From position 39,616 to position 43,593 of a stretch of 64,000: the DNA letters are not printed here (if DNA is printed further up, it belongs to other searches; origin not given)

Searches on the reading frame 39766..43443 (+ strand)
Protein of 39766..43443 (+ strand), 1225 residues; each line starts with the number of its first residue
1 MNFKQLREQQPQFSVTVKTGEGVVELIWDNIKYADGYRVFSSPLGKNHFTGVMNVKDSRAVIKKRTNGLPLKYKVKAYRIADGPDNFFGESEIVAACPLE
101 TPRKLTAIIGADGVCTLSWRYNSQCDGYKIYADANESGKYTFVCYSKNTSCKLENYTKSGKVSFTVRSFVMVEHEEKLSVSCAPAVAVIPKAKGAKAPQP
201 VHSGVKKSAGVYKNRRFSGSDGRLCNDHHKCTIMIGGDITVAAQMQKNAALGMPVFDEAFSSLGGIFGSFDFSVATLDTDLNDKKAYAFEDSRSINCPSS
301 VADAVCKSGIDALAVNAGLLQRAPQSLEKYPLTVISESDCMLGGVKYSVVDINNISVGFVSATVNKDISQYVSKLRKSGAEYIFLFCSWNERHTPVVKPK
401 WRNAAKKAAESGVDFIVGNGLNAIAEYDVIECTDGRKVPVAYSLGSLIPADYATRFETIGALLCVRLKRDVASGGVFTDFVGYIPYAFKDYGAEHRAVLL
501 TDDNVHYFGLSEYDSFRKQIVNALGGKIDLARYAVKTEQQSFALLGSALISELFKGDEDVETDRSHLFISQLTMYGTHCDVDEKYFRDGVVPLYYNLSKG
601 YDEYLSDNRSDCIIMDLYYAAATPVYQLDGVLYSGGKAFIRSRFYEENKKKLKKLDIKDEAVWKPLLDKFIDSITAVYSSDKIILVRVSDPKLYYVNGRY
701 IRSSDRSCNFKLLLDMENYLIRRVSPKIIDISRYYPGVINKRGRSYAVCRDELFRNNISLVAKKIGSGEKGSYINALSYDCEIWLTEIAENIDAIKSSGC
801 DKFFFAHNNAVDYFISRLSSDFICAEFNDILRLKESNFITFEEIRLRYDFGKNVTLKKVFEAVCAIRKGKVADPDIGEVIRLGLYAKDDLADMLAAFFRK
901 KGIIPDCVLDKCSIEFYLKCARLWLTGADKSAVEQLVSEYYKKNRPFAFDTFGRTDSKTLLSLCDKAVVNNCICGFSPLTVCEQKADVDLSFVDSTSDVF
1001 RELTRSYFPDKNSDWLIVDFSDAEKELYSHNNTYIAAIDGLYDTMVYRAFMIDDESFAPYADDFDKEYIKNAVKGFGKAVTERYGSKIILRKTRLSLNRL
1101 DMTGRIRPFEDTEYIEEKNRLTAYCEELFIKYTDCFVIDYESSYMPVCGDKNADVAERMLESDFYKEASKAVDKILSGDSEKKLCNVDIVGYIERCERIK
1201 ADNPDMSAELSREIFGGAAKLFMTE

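Call 81: search_protein_families(library=pfam, proteins=[window:39766-43443:+], max_evalue=0.00001)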
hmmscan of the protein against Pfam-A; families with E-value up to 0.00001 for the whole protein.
window:39766-43443:+ (1225 aa): 2 families
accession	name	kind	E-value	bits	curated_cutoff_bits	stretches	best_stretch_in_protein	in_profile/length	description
PF09587.15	PGA_cap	-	5.7e-12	46.1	27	0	364-448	174-252/255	Bacterial capsule synthesis protein PGA_cap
PF19786.4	DUF6270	-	5.9e-06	26.8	27.5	0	996-1143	61-205/222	Family of unknown function (DUF6270)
